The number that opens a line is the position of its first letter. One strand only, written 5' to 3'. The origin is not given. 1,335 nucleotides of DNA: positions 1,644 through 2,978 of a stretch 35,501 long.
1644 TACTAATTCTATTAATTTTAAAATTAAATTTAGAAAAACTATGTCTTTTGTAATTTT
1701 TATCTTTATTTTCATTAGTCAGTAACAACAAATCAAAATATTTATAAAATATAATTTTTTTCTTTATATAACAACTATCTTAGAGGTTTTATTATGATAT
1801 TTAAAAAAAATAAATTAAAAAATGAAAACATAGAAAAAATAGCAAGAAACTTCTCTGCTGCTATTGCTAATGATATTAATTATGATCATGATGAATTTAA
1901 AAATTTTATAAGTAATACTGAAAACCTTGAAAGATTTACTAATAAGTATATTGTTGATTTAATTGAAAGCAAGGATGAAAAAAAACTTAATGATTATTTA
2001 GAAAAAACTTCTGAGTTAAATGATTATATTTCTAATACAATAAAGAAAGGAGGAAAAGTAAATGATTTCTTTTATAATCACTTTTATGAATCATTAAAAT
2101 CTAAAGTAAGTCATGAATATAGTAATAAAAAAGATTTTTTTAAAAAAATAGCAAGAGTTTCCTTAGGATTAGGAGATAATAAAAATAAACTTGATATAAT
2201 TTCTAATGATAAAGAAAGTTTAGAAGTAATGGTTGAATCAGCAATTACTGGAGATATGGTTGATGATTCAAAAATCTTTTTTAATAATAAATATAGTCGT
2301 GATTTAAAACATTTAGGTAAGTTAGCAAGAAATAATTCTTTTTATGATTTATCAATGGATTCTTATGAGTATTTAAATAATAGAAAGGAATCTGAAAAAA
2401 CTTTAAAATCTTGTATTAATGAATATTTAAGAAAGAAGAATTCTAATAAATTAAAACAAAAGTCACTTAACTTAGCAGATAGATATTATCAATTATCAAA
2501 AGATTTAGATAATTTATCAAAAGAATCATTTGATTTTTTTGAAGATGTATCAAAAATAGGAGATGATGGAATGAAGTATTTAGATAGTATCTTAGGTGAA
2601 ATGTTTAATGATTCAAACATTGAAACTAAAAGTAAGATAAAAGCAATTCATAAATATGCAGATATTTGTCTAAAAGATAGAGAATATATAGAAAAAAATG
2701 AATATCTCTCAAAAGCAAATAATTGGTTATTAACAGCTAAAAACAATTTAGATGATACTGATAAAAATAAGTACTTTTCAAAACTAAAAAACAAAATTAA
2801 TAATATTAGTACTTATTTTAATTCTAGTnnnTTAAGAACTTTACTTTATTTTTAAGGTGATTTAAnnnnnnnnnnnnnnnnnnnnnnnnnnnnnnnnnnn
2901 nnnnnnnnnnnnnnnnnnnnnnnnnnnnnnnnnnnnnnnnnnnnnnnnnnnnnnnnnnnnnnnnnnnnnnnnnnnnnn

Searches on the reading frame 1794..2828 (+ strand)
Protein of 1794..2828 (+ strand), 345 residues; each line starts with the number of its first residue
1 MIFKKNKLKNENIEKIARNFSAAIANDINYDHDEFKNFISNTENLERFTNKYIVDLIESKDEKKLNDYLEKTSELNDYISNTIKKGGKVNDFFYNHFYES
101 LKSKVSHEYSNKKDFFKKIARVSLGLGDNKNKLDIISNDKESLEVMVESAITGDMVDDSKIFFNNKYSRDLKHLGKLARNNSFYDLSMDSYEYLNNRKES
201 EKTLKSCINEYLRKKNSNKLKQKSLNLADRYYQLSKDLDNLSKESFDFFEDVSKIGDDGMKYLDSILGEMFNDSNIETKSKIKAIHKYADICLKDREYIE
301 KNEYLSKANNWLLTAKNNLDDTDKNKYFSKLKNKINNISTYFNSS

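Call 8: search_protein_families(library=pfam, proteins=[window:1794-2828:+], max_evalue=1)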
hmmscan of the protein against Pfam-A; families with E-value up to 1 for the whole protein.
window:1794-2828:+ (345 aa): 1 family
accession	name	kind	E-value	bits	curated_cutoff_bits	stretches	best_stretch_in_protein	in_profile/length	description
PF20362.3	DUF6657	-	0.074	13.6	27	1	278-339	35-97/142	Family of unknown function (DUF6657)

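Call 33: search_protein_families(library=padloc, proteins=[window:1794-2828:+], max_evalue=0.1)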
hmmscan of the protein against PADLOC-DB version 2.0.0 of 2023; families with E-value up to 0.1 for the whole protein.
window:1794-2828:+ (345 aa): 0 families

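Call 34: search_protein_families(library=ncbifam, proteins=[window:1794-2828:+], max_evalue=0.1)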
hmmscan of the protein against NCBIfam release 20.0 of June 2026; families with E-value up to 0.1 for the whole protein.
window:1794-2828:+ (345 aa): 0 families

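Call 35: search_protein_families(library=phrogs, proteins=[window:1794-2828:+], max_evalue=0.1)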
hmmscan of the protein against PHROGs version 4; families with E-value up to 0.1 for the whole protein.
window:1794-2828:+ (345 aa): 1 family
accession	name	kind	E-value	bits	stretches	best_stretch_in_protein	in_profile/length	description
phrog_28446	-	unknown function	0.018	16.3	0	102-151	8-54/72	-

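Call 60: search_solved_structures(query=window:1794-2828:+, max_evalue=1)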
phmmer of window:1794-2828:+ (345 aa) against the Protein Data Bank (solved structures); distinct sequences matched with E-value up to 1: 1.
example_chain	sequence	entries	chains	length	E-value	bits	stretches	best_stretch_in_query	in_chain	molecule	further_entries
7zhr_B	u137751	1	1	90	0.22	14.2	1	43-115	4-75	Polyadenylate-binding protein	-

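Call 88: search_solved_structures(query=A8, max_evalue=1)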
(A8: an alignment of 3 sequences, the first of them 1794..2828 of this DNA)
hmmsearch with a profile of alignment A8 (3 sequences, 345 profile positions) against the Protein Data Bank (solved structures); distinct sequences matched with E-value up to 1: 5.
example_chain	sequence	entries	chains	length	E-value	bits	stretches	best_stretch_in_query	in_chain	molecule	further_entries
6xu8_CU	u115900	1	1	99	0.01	18.4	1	72-145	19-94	60S ribosomal protein L22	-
7oyc_U1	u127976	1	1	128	0.05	16.1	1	66-145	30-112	60S ribosomal protein L22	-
9q7q_U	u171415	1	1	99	0.18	14.3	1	68-145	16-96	Large ribosomal subunit protein eL22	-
7zhr_B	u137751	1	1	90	0.19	14.1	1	46-99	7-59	Polyadenylate-binding protein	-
7mkk_B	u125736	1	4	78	0.51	12.7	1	276-343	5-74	Small ovary, isoform A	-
